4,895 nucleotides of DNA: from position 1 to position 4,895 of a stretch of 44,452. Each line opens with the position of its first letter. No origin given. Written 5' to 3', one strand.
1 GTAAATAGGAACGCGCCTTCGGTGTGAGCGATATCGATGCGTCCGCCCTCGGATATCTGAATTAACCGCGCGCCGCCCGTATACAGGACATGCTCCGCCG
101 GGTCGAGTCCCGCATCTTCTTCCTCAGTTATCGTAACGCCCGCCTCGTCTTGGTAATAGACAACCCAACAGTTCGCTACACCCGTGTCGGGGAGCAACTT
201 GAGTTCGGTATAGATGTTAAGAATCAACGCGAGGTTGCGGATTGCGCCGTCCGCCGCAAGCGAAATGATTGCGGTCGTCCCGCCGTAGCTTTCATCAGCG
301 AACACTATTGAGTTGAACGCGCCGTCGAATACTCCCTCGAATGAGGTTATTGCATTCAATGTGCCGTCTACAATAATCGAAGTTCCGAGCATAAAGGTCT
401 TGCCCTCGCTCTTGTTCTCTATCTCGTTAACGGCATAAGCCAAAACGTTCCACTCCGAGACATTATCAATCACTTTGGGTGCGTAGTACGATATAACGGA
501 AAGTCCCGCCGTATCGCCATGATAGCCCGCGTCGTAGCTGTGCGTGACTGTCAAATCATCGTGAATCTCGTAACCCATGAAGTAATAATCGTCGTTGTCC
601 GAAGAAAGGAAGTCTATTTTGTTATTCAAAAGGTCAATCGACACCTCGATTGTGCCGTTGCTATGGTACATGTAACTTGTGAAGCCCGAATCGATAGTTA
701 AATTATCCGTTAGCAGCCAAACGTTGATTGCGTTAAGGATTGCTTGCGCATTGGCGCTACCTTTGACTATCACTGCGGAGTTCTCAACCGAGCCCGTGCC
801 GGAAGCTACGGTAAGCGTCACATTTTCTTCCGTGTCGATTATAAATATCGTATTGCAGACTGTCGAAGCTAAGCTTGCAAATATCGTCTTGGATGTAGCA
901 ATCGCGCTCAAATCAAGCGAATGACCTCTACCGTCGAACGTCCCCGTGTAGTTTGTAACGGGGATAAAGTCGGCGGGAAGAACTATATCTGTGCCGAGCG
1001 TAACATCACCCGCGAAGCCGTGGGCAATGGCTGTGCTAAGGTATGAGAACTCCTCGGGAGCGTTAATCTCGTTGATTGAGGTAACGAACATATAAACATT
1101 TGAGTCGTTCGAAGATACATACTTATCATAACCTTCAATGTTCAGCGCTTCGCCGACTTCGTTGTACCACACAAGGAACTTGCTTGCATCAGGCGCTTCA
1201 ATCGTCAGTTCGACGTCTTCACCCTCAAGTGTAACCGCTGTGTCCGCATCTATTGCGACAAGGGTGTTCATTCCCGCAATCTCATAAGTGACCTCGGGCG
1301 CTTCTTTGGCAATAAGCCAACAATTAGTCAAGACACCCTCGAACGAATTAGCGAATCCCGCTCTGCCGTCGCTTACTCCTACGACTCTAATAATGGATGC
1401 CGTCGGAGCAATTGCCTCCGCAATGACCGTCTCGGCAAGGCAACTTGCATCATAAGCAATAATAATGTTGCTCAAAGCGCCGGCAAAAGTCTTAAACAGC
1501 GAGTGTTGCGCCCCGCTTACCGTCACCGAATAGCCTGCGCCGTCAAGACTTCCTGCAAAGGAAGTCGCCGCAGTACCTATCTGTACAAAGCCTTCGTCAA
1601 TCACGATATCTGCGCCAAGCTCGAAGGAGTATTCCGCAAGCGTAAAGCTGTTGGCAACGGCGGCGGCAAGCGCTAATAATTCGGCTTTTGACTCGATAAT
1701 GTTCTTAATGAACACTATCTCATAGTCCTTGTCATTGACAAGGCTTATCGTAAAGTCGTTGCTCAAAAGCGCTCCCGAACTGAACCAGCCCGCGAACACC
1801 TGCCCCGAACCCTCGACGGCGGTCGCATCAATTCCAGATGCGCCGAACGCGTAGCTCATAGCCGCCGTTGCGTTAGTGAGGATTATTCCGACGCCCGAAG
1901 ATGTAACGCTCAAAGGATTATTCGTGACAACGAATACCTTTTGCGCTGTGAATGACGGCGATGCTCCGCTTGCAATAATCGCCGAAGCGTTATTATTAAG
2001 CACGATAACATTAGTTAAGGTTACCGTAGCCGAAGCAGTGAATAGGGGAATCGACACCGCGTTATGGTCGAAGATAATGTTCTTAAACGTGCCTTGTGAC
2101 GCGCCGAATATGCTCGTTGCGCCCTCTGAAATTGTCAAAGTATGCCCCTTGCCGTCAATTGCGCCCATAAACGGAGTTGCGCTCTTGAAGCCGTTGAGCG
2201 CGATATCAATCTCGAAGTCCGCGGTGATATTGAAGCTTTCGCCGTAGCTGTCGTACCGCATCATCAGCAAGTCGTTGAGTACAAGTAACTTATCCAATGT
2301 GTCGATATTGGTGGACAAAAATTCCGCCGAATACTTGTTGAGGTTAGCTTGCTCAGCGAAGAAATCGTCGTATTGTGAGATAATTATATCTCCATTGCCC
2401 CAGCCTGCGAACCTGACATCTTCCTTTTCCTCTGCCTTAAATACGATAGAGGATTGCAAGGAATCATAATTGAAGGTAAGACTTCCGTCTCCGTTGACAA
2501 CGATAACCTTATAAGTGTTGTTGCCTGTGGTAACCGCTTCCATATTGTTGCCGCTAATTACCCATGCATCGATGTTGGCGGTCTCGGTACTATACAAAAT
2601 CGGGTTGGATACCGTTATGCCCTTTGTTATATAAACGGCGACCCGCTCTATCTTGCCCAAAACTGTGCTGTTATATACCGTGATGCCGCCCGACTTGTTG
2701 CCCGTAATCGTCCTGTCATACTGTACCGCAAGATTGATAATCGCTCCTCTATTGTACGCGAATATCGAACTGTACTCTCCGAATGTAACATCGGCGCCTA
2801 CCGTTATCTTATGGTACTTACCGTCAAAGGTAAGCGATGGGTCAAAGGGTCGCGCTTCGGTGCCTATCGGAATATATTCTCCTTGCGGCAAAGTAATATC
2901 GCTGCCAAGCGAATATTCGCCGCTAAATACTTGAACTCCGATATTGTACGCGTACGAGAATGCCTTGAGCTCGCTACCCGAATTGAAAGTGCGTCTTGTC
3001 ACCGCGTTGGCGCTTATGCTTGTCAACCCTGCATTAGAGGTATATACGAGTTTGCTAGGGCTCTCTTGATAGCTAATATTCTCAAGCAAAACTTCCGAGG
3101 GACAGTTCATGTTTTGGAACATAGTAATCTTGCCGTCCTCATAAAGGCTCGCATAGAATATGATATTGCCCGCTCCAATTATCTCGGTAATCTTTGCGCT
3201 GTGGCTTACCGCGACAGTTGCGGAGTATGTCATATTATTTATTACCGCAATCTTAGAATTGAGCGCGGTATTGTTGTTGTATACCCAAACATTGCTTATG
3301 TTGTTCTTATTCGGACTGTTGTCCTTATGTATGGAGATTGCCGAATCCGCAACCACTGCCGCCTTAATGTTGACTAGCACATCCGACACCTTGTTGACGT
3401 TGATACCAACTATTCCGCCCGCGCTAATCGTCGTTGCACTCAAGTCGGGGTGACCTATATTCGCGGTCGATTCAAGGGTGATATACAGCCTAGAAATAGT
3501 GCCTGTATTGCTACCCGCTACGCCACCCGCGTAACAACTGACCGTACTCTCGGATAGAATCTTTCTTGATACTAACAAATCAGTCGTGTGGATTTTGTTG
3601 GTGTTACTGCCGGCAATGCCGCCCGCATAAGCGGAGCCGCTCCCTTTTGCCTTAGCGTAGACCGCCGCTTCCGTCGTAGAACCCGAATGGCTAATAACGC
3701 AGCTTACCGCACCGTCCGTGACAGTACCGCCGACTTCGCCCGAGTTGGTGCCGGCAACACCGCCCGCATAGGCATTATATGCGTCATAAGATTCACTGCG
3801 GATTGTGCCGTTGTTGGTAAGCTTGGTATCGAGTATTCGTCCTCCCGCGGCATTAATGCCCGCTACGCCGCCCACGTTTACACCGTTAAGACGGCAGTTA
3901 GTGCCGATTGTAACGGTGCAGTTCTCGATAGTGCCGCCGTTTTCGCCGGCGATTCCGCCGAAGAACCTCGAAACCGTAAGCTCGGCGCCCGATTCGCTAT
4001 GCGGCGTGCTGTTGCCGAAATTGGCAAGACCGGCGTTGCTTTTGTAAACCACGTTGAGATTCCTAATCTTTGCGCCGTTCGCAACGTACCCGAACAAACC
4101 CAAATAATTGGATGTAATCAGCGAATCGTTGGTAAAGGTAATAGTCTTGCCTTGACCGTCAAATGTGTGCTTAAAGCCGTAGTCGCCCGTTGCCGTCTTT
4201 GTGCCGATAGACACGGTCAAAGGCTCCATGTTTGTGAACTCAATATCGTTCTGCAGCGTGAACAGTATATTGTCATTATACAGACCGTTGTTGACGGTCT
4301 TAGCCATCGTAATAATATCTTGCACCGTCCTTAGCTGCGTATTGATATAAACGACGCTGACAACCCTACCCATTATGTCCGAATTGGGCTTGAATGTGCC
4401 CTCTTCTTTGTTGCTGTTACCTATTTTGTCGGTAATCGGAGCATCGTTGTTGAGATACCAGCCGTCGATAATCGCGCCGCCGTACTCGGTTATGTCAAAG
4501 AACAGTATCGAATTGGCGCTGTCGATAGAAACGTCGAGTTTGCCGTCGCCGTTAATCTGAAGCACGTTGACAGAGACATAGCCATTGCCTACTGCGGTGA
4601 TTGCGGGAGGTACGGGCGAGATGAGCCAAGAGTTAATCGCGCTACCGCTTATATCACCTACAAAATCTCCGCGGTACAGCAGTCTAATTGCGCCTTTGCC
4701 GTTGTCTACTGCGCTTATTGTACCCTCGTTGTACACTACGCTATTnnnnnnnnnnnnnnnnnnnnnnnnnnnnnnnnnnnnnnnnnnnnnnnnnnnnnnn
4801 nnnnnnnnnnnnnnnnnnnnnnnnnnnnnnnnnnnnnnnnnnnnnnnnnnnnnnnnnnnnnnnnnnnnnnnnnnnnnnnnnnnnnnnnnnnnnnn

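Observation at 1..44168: Two-gene giant surface-protein locus (>14,600 codons) apparently driven by one promoter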

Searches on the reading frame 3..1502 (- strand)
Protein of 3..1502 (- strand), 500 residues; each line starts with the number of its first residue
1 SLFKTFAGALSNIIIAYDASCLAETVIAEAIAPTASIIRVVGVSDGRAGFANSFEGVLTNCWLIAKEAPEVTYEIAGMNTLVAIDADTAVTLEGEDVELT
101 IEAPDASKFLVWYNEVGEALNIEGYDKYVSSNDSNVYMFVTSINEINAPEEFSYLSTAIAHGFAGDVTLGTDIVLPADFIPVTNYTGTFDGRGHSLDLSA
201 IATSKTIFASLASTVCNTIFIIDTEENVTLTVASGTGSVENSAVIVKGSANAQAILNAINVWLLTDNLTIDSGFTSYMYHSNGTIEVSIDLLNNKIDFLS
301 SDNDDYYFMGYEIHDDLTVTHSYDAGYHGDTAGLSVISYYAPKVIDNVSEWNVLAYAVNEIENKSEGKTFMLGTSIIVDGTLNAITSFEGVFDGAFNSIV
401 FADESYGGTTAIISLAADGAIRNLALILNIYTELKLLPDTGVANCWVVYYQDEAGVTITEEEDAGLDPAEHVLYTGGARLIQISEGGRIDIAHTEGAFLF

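Call 31: search_protein_families(library=pfam, proteins=[window:3-1502:-], max_evalue=10)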
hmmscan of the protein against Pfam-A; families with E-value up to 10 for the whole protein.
window:3-1502:- (500 aa): 0 families

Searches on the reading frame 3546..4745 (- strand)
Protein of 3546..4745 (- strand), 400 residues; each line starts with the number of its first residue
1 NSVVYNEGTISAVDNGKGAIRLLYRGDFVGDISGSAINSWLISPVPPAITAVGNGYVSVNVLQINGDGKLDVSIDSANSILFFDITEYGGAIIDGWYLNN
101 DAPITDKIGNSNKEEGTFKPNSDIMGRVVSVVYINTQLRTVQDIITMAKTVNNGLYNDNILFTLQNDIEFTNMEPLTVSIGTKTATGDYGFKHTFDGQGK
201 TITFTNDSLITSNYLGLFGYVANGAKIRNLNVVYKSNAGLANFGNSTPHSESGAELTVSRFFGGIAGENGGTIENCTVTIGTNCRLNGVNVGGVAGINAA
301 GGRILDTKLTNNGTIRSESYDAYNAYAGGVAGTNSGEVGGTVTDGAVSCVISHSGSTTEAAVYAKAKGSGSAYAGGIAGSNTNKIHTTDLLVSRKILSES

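Call 31: search_protein_families(library=pfam, proteins=[window:3546-4745:-], max_evalue=10)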
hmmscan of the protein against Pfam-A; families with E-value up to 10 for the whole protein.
window:3546-4745:- (400 aa): 2 families
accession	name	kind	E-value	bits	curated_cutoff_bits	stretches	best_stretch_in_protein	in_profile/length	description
PF07581.17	Glug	-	8.1e-05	23.2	20.5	3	263-280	6-25/28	The GLUG motif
PF13517.12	FG-GAP_3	-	0.018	16.1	26.9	1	44-72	31-59/61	FG-GAP-like repeat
